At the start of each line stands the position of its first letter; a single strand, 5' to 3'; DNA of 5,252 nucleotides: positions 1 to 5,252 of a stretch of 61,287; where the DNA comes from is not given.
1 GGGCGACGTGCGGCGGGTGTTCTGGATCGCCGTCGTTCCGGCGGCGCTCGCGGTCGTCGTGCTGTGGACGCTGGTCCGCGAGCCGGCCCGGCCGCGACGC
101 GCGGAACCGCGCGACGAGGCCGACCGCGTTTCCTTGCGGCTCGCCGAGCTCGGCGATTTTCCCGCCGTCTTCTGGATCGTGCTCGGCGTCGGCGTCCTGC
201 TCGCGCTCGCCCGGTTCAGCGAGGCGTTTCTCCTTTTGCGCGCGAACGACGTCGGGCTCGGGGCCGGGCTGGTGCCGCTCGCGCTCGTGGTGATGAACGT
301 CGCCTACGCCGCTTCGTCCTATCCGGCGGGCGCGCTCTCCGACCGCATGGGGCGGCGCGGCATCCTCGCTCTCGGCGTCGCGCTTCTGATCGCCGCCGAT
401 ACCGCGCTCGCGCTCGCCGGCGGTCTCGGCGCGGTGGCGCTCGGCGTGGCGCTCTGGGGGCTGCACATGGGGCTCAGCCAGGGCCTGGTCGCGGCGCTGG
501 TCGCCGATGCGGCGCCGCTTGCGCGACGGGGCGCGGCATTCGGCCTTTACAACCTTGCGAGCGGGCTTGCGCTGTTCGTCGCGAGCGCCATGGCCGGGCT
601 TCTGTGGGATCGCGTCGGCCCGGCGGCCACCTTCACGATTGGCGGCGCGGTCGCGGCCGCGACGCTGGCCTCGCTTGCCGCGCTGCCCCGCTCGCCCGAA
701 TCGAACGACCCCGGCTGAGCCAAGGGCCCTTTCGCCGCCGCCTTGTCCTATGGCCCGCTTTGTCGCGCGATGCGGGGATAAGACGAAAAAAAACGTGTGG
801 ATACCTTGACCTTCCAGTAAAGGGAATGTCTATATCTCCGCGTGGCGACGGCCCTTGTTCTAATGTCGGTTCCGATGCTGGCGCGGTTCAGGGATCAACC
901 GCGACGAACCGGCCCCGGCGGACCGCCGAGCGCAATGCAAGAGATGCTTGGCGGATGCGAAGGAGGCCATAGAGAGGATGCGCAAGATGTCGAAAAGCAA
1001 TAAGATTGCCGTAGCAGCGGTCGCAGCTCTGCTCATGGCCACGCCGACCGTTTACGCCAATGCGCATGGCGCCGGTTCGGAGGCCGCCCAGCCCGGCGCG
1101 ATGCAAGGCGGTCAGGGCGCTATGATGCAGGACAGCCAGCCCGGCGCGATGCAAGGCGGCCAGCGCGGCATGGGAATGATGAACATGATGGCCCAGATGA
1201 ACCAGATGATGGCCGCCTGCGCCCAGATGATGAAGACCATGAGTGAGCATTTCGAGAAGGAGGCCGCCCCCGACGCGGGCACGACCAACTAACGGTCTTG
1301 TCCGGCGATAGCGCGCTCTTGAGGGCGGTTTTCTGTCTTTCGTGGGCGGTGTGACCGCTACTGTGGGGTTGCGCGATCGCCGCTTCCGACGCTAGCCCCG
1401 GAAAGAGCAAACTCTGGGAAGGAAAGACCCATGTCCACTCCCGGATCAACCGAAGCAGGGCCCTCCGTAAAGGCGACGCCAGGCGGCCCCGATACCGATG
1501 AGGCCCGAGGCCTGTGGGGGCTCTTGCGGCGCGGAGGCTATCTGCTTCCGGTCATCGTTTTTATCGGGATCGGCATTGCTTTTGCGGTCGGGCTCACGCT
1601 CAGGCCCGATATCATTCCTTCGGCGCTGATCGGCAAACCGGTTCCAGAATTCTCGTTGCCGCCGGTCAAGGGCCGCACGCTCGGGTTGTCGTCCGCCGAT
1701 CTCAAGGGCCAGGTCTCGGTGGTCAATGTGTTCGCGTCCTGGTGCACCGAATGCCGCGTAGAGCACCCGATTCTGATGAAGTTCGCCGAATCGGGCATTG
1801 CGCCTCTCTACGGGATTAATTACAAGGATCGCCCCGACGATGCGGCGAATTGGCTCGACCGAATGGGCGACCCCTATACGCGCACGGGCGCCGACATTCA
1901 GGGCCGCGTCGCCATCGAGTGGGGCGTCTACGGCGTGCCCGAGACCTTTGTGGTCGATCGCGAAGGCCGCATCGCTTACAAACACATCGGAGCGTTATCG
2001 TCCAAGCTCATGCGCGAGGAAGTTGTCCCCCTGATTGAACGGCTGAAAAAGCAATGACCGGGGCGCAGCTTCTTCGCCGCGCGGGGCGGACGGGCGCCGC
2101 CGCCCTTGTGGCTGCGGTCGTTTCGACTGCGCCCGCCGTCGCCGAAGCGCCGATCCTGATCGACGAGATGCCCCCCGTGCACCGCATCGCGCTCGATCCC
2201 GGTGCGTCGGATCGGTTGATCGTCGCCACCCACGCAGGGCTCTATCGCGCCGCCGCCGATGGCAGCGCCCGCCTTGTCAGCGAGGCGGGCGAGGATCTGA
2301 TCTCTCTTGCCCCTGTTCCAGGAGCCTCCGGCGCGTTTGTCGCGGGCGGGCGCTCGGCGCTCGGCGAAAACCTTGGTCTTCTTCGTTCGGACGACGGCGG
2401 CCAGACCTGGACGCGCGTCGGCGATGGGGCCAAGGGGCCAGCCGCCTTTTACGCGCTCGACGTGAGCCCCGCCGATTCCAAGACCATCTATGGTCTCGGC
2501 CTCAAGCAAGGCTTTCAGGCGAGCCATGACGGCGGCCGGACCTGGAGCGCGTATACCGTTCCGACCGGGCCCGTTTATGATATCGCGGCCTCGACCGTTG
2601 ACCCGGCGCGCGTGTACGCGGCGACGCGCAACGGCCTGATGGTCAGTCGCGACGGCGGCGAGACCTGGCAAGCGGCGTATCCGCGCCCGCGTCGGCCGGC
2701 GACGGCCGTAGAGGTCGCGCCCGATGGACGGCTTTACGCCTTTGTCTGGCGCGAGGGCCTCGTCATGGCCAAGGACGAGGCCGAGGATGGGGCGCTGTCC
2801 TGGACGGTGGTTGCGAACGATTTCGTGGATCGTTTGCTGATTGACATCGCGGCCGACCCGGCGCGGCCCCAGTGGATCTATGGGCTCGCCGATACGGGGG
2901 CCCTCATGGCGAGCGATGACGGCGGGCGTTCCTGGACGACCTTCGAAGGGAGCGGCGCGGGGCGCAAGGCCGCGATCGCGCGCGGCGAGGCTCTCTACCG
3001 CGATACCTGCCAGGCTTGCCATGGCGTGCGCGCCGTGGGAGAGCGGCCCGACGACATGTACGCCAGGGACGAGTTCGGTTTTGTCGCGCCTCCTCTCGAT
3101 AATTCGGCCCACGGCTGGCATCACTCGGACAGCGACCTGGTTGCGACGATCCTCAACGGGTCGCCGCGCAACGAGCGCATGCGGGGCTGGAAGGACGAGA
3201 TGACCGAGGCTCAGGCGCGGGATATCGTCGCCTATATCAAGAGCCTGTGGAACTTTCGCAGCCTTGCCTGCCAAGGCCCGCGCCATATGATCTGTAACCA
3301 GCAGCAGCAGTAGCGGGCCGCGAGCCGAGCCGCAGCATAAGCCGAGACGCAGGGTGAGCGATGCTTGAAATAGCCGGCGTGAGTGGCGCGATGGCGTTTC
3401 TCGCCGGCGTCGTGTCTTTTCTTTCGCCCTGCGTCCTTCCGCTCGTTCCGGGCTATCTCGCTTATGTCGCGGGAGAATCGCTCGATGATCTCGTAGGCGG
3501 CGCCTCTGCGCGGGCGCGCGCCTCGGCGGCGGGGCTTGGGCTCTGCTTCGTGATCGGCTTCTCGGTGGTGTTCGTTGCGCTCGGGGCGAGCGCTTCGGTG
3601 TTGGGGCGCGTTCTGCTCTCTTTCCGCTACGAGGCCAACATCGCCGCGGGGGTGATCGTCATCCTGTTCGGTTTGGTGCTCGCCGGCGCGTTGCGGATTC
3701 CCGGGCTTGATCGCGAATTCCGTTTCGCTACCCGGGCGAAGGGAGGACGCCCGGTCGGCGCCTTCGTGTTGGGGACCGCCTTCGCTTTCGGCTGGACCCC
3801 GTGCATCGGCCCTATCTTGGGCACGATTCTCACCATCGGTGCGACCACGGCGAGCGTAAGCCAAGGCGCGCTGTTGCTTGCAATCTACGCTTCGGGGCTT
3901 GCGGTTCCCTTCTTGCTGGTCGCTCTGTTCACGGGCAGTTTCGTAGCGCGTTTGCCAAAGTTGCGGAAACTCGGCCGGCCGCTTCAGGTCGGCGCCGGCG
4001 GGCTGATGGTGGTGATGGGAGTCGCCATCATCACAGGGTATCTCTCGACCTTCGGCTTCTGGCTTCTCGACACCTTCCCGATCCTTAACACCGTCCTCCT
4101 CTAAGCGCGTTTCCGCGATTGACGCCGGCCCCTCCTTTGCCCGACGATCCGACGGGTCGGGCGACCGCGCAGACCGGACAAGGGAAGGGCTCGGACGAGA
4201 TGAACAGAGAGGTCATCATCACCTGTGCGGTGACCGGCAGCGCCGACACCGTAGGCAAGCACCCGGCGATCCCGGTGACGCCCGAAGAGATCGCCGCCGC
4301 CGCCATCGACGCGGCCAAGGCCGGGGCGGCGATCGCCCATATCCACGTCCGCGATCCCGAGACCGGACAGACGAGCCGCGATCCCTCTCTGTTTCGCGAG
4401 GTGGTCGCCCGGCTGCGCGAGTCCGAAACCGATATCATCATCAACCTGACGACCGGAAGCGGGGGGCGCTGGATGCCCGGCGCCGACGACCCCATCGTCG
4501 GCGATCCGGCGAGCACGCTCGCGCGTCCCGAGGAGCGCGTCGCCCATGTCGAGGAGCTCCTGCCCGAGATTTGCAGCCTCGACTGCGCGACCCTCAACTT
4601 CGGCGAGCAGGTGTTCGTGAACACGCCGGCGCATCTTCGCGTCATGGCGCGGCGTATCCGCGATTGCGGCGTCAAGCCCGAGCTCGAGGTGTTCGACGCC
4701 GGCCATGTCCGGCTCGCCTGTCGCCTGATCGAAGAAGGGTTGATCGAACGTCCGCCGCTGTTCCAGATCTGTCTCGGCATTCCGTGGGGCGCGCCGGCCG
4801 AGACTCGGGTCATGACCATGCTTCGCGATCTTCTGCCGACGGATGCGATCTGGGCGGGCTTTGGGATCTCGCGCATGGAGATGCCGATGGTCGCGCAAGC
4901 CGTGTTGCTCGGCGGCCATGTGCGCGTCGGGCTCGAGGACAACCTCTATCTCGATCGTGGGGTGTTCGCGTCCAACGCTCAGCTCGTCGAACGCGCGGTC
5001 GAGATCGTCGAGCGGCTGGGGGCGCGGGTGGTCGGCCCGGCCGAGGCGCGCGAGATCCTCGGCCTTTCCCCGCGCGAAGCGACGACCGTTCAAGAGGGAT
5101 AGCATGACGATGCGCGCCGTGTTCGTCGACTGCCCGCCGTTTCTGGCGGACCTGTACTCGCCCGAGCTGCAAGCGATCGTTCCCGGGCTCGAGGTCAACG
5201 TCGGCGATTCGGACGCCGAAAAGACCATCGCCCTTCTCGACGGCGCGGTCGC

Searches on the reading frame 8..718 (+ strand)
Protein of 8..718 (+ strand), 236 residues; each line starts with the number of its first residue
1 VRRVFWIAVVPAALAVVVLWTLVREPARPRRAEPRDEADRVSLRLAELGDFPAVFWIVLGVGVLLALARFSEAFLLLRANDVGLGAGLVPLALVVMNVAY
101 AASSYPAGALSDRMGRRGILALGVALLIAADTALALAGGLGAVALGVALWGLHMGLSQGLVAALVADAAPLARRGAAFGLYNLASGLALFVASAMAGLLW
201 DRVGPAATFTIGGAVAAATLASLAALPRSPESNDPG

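Call 10: search_protein_families(library=ncbifam, proteins=[window:8-718:+], max_evalue=0.00001)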
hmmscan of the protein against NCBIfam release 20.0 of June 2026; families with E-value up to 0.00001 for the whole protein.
window:8-718:+ (236 aa): 6 families
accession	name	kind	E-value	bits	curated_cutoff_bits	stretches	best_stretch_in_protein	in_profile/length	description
TIGR00880.1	2_A_01_02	superfamily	4.2e-09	36.6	131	1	103-226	14-137/141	multidrug resistance protein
TIGR00879.1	SP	subfamily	3.9e-08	32.3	237.8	1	92-230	104-248/510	sugar porter family MFS transporter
TIGR00881.1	2A0104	subfamily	1.6e-07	30.7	407.75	1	91-198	34-141/379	phosphoglycerate transporter protein PgtP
TIGR00890.1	2A0111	subfamily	6.9e-06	25.2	374.85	1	78-220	231-375/377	oxalate/formate antiport family MFS transporter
TIGR00895.1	2A0115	subfamily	9.4e-06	24.8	418.55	1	107-224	72-189/398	aromatic acid/H+ symport family MFS transporter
TIGR00897.2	2A0118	subfamily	9.9e-06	24.7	375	0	161-209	336-383/401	RbtT/DalT/CsbX family MFS transporter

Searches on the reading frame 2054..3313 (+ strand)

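Call 9: search_protein_families(library=ncbifam, proteins=[window:2054-3313:+], max_evalue=0.00001)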
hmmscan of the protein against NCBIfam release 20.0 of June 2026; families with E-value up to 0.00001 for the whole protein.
window:2054-3313:+ (419 aa): 3 families
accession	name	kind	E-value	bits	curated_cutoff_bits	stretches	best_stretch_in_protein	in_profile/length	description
NF045728.1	glycosyl_F510_1955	equivalog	7.5e-41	140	175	1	42-242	7-205/246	F510_1955 family glycosylhydrolase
NF010237.0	PRK13684.1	equivalog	1.9e-07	30.5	326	1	104-295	106-293/334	photosynthesis system II assembly factor Ycf48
NF011054.0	PRK14486.1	equivalog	2.1e-07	30.7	447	1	303-398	210-290/294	putative bifunctional cbb3-type cytochrome c oxidase subunit II/cytochrome c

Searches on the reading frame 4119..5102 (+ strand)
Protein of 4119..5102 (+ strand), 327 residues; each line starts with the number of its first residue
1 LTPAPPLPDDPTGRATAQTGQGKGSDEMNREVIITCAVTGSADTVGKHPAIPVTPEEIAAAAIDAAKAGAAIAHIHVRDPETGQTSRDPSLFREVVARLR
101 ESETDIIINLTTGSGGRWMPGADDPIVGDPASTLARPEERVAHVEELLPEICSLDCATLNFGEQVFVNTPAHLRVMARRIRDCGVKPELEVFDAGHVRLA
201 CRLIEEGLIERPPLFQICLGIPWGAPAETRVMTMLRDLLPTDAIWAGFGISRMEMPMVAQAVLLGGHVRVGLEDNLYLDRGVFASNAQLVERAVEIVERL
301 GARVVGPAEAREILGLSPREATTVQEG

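Call 9: search_protein_families(library=ncbifam, proteins=[window:4119-5102:+], max_evalue=0.00001)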
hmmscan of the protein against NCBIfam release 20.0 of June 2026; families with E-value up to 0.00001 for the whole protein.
window:4119-5102:+ (327 aa): 4 families
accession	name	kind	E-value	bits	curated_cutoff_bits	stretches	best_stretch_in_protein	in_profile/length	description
NF052387.1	Lys_ferment_KCE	equivalog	1.8e-80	270.2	382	1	32-316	2-267/267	3-keto-5-aminohexanoate cleavage enzyme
NF053538.1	DixhxACActTsKce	equivalog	1.1e-63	215.1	430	2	163-318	144-304/310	3,5-dioxohexanoate:acetyl-CoA acetone transferase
NF052389.1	Lys_KAL_CLE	exception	2.8e-60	204.3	725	1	24-318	163-438/440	bifunctional 3-aminobutyryl-CoA ammonia lyase/3-keto-5-aminohexanoate cleavage enzyme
NF053568.1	3OXCoAcCUPNH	equivalog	2.5e-59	200.8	350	1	31-317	3-273/274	3-oxoadipate:acetyl-CoA acetyltransferase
